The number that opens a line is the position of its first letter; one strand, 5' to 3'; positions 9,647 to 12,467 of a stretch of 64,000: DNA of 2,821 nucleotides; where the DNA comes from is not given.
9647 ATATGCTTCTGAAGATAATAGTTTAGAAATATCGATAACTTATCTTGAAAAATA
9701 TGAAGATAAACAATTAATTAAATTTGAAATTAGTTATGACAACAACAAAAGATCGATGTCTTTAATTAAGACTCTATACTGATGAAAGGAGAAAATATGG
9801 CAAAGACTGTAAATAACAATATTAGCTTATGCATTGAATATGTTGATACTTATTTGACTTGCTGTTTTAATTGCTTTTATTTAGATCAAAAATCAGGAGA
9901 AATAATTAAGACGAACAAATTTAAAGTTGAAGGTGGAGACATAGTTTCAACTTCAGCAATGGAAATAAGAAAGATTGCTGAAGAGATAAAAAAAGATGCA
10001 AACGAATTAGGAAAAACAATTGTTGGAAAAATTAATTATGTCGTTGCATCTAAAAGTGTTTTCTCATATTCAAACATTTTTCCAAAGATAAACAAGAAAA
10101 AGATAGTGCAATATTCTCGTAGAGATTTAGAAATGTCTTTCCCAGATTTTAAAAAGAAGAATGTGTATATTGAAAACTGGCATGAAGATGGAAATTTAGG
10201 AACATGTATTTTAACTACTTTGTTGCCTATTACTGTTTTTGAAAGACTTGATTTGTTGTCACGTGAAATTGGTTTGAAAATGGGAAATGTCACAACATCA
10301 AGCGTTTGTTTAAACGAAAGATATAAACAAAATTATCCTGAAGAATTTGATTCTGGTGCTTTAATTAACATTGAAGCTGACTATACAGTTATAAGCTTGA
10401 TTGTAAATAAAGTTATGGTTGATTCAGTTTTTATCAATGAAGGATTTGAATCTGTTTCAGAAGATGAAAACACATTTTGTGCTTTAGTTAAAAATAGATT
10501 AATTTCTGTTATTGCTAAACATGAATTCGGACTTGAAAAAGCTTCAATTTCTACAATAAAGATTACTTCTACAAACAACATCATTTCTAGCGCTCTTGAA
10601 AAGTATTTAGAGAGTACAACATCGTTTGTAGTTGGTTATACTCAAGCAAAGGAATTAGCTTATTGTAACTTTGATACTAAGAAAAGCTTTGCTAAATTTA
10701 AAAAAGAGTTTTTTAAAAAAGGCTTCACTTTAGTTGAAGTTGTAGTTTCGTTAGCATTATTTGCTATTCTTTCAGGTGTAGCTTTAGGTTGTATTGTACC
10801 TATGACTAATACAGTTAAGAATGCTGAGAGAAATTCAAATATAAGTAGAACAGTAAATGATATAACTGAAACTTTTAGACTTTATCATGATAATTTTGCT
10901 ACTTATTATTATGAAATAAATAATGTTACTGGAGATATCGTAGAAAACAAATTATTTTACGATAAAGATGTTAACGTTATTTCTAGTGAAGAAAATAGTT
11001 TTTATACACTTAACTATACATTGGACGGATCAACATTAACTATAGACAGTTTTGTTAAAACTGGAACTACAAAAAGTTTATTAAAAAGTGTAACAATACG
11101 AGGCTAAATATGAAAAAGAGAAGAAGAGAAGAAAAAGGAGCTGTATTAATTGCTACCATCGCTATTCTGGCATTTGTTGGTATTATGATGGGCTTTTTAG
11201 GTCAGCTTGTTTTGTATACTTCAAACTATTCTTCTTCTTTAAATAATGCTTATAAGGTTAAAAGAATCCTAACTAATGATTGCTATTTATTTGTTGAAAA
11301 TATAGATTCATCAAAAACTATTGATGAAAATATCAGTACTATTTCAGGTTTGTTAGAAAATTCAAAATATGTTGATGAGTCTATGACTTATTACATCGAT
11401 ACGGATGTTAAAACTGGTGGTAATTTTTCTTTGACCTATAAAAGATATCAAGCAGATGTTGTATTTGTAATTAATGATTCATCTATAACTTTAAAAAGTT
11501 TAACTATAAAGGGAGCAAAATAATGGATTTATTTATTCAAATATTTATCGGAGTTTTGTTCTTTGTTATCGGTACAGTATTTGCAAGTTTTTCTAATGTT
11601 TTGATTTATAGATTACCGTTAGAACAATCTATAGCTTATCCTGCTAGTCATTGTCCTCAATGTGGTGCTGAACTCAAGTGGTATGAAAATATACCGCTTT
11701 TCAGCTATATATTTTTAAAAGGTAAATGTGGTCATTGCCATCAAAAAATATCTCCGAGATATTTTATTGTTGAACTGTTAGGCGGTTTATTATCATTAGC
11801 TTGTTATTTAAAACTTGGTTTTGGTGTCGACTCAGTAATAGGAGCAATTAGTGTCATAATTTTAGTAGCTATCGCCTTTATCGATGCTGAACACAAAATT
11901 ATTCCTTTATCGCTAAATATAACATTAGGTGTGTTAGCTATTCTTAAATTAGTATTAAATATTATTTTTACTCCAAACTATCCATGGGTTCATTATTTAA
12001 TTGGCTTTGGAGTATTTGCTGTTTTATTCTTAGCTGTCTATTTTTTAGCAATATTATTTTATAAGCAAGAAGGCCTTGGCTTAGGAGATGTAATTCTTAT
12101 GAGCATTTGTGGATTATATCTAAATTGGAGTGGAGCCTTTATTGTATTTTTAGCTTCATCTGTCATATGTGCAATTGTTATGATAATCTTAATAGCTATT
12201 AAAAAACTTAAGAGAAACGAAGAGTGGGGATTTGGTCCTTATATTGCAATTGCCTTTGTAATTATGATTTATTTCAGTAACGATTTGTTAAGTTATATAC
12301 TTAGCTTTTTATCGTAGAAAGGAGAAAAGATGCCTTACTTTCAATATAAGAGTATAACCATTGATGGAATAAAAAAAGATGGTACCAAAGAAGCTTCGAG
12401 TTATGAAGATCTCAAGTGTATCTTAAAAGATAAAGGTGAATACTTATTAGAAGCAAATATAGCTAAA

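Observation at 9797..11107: PilM-like cytoplasmic domain fused in frame to a prepilin-type pseudopilin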

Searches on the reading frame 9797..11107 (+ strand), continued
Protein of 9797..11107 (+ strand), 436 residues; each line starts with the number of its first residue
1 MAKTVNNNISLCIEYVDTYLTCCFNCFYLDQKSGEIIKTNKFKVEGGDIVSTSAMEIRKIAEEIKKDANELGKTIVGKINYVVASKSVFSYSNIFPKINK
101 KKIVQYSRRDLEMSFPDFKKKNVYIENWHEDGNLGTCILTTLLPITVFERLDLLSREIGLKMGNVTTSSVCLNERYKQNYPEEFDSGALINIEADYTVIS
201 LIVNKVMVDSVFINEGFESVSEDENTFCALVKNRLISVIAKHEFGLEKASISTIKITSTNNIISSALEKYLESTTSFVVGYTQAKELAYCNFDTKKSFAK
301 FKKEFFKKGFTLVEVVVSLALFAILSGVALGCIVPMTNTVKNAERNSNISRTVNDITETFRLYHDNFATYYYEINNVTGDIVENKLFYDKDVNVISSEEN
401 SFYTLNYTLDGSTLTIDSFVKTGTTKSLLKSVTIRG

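Call 42: fold_search(model_id=the predicted structure, library=pdb)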
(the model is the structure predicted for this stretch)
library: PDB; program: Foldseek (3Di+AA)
matches with E <= 10: 1437; with E <= 0.001: 185
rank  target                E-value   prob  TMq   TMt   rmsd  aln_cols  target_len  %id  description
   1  3jc8_Ma               1.5e-13  1.00  0.43  0.52   7.5       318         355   17  Architectural model of the type IVa pilus machine in a piliated state (released 2016-03-16)
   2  5eou_B                2.0e-13  1.00  0.46  0.55   5.2       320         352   11  Pseudomonas aeruginosa PilM:PilN1-12 bound to ATP (released 2016-04-27)
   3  5eou_A                1.1e-12  1.00  0.44  0.55   5.3       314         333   11  Pseudomonas aeruginosa PilM:PilN1-12 bound to ATP (released 2016-04-27)
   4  5eoy_A                1.2e-12  1.00  0.41  0.48   7.7       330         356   11  Pseudomonas aeruginosa SeMet-PilM bound to ADP (released 2016-04-27)
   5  5eq6_B                1.4e-12  1.00  0.40  0.48   8.4       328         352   12  Pseudomonas aeruginosa PilM bound to AMP-PNP (released 2016-04-27)
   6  5eq6_A                1.6e-12  1.00  0.40  0.48   8.1       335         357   11  Pseudomonas aeruginosa PilM bound to AMP-PNP (released 2016-04-27)
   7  5eox_B                3.5e-12  1.00  0.39  0.47   8.4       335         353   11  Pseudomonas aeruginosa PilM bound to ADP (released 2016-04-27)
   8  5eoy_B                5.0e-12  1.00  0.41  0.48   7.2       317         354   11  Pseudomonas aeruginosa SeMet-PilM bound to ADP (released 2016-04-27)
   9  5eox_A                2.3e-11  1.00  0.36  0.43  10.3       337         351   11  Pseudomonas aeruginosa PilM bound to ADP (released 2016-04-27)
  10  1e4f                  2.8e-11  1.00  0.38  0.43   8.1       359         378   12  FtsA (apo form) from Thermotoga maritima (released 2000-10-18)
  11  4a2a_A                5.1e-11  1.00  0.35  0.40  13.6       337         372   14  Thermotoga maritima FtsA:FtsZ(336-351) (released 2012-04-25)
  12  1e4g                  1.9e-10  1.00  0.38  0.42   8.7       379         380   10  FtsA (ATP-bound form) from Thermotoga maritima (released 2000-10-18)
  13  3wt0_C                2.3e-10  1.00  0.42  0.47   7.7       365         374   10  Crystal Structure Analysis of Cell Division Protein (released 2015-04-29)
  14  3wt0_A                2.6e-10  1.00  0.39  0.44   8.3       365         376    9  Crystal Structure Analysis of Cell Division Protein (released 2015-04-29)
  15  3wt0_D                2.6e-10  1.00  0.38  0.43   9.0       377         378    9  Crystal Structure Analysis of Cell Division Protein (released 2015-04-29)
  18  2ych_A                5.1e-10  1.00  0.44  0.54   6.3       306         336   13  PilM-PilN type IV pilus biogenesis complex (released 2011-05-11)
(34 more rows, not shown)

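Call 50: list_cluster_members(proteins=[window:9797-11107:+, window:13584-15272:+, window:29026-31680:+, window:31711-34293:+])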
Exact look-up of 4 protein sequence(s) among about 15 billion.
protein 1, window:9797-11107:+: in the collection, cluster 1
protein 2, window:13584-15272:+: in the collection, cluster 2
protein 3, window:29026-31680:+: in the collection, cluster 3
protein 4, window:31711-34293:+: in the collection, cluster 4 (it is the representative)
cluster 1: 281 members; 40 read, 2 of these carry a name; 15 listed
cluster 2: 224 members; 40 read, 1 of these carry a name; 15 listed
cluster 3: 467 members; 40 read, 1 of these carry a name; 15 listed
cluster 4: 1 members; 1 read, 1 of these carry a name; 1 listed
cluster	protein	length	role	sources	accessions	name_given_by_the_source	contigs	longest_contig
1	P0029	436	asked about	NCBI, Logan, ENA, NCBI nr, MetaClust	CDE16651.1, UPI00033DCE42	unknown [Clostridium sp. CAG:288] | status=active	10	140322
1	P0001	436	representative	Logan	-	-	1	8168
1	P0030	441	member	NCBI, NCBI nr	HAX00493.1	MAG TPA: hypothetical protein DCX39_05000 [Firmicutes bacterium] | hypothetical protein [Bacillota bacterium]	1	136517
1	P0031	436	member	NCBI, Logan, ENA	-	-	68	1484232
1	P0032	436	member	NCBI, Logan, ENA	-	-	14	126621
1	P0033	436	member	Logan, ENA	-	-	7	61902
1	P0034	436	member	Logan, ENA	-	-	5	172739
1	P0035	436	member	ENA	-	-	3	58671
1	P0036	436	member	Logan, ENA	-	-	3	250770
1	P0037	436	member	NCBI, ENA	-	-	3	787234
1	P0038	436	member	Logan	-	-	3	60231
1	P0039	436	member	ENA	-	-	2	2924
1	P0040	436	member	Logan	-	-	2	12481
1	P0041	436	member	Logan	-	-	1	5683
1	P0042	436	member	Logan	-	-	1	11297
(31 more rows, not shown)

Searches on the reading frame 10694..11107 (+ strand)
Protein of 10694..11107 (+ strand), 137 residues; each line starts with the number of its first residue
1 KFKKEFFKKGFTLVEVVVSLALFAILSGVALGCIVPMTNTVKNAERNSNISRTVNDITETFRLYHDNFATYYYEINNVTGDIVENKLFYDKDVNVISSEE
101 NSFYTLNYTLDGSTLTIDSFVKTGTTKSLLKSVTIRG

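Call 47: search_solved_structures(query=A6, max_evalue=1)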
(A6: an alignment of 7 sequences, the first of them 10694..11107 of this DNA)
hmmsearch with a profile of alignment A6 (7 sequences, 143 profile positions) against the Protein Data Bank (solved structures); distinct sequences matched with E-value up to 1: 5.
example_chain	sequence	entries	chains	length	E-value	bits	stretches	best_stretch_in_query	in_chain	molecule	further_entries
9egp_A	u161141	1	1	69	8.1e-06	29.4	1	3-64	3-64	Geopilin domain 1 protein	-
8pfb_G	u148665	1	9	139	0.00021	24.8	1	11-61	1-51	Type IV pilin PilE1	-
9laa_A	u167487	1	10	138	0.0025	21.3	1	5-41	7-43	Type IV pilin protein PilA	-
7tgg_A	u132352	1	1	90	0.0058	20.1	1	3-30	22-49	Geopilin domain 1 protein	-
9lab_B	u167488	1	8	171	0.4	14.2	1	7-30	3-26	MSHA major pilin subunit MshA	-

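Call 48: search_protein_families(library=ncbifam, alignment_id=A6, max_evalue=0.01)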
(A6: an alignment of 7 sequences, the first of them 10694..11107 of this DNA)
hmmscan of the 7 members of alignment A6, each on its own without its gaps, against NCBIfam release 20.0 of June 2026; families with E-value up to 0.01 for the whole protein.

A. member 1, window:10694-11107:+ (137 aa): 10 families
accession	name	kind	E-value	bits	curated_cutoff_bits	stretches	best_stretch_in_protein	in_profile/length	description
TIGR02532.1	IV_pilin_GFxxxE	domain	3.5e-07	29.8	16.3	1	8-31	1-24/24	prepilin-type N-terminal cleavage/methylation domain-containing protein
NF041013.1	T4P_ComGE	equivalog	4.1e-06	26.8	49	1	8-55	3-50/83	competence type IV pilus minor pilin ComGE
NF041002.1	pilin_ComGF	equivalog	8.9e-05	22.7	80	1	8-92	1-73/139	competence type IV pilus minor pilin ComGF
NF047828.1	T3SSXpsI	equivalog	0.00053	20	150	1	9-49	2-42/132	type II secretion system protein XpsI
NF041775.1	typeIV_PilA_Myxo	equivalog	0.0017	18.4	400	1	8-125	10-125/214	type IV pilin protein PilA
NF007862.0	PRK10574.1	equivalog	0.0018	18.4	138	1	8-31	4-27/145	prepilin peptidase-dependent pilin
TIGR02599.1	TIGR02599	subfamily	0.0018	17.6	256.5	1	10-63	1-56/361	Verru_Chthon cassette protein C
TIGR01707.1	gspI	equivalog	0.0024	18.3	44.35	1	10-42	1-33/101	type II secretion system minor pseudopilin GspI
TIGR01710.1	typeII_sec_gspG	equivalog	0.0066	16.5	88.85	1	9-68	1-59/134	type II secretion system major pseudopilin GspG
TIGR01708.2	typeII_sec_gspH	equivalog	0.0096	15.9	80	0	9-33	2-26/169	type II secretion system minor pseudopilin GspH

B. families by the number of members that match (of 7 scanned): 15 families
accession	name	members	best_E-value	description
NF041013.1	T4P_ComGE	6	5e-08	competence type IV pilus minor pilin ComGE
TIGR02532.1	IV_pilin_GFxxxE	6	3.5e-07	prepilin-type N-terminal cleavage/methylation domain-containing protein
TIGR01707.1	gspI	6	6.1e-06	type II secretion system minor pseudopilin GspI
NF041002.1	pilin_ComGF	5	9.7e-06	competence type IV pilus minor pilin ComGF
TIGR02599.1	TIGR02599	3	0.00094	Verru_Chthon cassette protein C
NF040982.1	ComGD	3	0.0016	competence type IV pilus minor pilin ComGD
NF047828.1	T3SSXpsI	2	0.00053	type II secretion system protein XpsI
TIGR01708.2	typeII_sec_gspH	2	0.0014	type II secretion system minor pseudopilin GspH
NF007862.0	PRK10574.1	2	0.0018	prepilin peptidase-dependent pilin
TIGR01710.1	typeII_sec_gspG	2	0.0062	type II secretion system major pseudopilin GspG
TIGR02523.1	type_IV_pilV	1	0.0006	type IV pilus modification protein PilV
TIGR02598.1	TIGR02598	1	0.00083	Verru_Chthon cassette protein B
TIGR01711.1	gspJ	1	0.0012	type II secretion system minor pseudopilin GspJ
NF041775.1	typeIV_PilA_Myxo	1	0.0017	type IV pilin protein PilA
NF040999.1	pilin_ComGC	1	0.0064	competence type IV pilus major pilin ComGC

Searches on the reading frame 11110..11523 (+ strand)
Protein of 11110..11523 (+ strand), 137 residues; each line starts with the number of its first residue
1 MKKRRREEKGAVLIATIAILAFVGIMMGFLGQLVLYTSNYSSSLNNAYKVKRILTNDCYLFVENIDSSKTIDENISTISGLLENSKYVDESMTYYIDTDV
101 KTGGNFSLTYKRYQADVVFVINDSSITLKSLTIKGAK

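Call 3: search_protein_families(library=pfam, proteins=[window:11110-11523:+], max_evalue=1)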
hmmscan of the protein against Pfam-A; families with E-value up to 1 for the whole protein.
window:11110-11523:+ (137 aa): 1 family
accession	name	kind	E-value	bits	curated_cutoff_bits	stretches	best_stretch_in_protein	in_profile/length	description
PF07353.17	Uroplakin_II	-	0.012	15.5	20.4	1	60-116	9-63/179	Uroplakin II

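Call 4: search_protein_families(library=ncbifam, proteins=[window:11110-11523:+], max_evalue=1)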
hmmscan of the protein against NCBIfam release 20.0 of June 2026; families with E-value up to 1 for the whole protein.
window:11110-11523:+ (137 aa): 0 families

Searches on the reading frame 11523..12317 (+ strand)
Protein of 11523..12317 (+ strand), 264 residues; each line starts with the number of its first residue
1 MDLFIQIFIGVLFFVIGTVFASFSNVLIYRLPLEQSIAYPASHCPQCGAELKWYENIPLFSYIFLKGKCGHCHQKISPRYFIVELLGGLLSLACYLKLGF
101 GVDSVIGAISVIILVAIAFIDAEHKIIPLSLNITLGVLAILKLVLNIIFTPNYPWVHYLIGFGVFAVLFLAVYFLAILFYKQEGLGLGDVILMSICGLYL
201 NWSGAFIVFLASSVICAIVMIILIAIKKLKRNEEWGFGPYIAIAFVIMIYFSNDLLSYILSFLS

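Call 3: search_protein_families(library=pfam, proteins=[window:11523-12317:+], max_evalue=1)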
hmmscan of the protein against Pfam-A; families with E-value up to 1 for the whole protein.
window:11523-12317:+ (264 aa): 6 families
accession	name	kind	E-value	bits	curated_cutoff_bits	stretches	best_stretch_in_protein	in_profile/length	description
PF06750.18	A24_N_bact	-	2.2e-34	117.8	23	1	15-97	1-83/84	Bacterial Peptidase A24 N-terminal domain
PF01478.23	Peptidase_A24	-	3.1e-13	50.5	26.5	1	109-221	2-104/104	Type IV leader peptidase family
PF12773.13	DZR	-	0.011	16.4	27.3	1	41-78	12-36/45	Double zinc ribbon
PF25207.1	DUF7837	-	0.023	15.1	27.8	0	67-84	6-23/47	Domain of unknown function (DUF7837)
PF21202.3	SLX1_C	-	0.062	14.1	27.2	0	42-55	50-63/65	Structure-specific endonuclease subunit SLX1, C-terminal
PF13240.11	Zn_Ribbon_1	-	0.35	11.2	25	0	44-51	2-9/23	zinc-ribbon domain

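Call 62: search_protein_families(library=ncbifam, proteins=[window:11523-12317:+], max_evalue=0.00001)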
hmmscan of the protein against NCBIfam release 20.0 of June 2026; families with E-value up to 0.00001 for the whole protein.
window:11523-12317:+ (264 aa): 0 families
